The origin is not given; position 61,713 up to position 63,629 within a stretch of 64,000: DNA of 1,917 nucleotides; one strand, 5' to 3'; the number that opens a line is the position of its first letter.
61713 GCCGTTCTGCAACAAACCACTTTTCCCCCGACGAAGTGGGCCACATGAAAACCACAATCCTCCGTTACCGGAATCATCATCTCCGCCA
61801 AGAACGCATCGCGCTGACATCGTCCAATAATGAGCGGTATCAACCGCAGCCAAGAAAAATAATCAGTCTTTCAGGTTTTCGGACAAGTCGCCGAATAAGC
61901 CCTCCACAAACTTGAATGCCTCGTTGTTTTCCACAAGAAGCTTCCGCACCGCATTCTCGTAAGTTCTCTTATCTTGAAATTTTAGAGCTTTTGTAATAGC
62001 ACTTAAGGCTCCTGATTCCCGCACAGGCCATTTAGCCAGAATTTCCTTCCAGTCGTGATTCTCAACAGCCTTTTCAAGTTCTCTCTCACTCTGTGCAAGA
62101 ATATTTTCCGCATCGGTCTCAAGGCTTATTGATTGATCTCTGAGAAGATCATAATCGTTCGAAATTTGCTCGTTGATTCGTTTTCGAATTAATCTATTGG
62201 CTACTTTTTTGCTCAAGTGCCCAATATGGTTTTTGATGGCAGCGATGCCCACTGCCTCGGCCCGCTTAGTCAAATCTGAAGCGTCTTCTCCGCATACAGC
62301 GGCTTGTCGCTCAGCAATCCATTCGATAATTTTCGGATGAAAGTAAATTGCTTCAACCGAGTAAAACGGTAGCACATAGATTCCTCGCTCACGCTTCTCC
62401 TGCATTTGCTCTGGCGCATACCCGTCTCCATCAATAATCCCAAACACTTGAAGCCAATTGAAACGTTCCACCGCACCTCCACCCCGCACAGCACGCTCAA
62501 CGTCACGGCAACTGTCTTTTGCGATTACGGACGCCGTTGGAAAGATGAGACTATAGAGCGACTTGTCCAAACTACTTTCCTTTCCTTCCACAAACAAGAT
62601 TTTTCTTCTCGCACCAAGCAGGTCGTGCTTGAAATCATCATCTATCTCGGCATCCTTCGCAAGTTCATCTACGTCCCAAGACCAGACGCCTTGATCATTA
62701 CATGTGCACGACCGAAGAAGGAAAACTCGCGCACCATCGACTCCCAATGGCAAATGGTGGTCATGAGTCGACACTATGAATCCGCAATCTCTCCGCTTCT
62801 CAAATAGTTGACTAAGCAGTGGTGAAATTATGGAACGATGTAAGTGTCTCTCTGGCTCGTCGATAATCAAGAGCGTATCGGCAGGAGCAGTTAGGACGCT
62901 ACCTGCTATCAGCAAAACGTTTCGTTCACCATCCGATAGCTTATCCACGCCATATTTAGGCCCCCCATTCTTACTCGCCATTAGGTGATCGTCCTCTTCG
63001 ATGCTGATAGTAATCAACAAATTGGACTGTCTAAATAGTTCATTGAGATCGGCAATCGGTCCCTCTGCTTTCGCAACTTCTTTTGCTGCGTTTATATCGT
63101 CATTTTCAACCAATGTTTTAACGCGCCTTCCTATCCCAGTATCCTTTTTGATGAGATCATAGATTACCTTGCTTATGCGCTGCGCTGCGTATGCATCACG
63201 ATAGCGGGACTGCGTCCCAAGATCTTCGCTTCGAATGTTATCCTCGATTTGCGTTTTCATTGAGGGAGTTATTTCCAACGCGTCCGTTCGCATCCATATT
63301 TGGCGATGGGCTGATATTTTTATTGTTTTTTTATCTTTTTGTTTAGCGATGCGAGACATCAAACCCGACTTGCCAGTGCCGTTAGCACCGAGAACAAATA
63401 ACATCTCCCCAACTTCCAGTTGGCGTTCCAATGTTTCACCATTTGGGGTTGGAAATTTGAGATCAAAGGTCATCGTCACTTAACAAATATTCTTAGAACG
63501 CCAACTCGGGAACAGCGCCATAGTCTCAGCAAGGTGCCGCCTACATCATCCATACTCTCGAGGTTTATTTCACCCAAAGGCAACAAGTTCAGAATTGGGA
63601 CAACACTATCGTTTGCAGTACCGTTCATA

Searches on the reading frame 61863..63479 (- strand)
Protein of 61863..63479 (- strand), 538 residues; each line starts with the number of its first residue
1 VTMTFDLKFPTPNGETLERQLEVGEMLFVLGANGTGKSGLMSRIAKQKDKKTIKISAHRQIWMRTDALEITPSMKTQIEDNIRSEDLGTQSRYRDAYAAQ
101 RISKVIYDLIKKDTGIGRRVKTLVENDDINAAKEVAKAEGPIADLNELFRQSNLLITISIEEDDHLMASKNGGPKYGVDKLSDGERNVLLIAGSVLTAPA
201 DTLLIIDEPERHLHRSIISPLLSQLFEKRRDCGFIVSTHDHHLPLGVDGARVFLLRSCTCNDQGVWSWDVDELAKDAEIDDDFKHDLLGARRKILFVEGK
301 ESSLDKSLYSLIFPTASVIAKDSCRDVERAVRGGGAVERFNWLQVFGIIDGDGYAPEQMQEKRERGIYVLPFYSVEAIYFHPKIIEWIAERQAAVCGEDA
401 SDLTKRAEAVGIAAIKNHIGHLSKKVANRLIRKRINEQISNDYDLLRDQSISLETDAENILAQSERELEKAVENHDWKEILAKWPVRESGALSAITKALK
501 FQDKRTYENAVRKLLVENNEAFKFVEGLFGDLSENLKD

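Call 62: search_protein_families(library=pfam, proteins=[window:61863-63479:-], max_evalue=0.001)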
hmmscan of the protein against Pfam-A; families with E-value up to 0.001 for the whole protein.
window:61863-63479:- (538 aa): 6 families
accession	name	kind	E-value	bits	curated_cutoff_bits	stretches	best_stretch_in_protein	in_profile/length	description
PF13304.12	AAA_21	-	4.2e-11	43.9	27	1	179-240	236-299/304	AAA domain, putative AbiEii toxin, Type IV TA system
PF00005.33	ABC_tran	-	3.8e-08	34.5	25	1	19-209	6-135/137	ABC transporter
PF14491.11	DUF4435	-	4.9e-07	30.2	27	1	294-473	4-194/238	Protein of unknown function (DUF4435)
PF02463.25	SMC_N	-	0.00013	21.9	40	1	26-242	26-200/220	RecF/RecN/SMC N terminal domain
PF16784.11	HNHc_6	-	0.00045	20.3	26.6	1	388-438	123-172/204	Putative HNHc nuclease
PF13175.12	AAA_15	-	0.00084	19.5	32.1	0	73-242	220-372/374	AAA ATPase domain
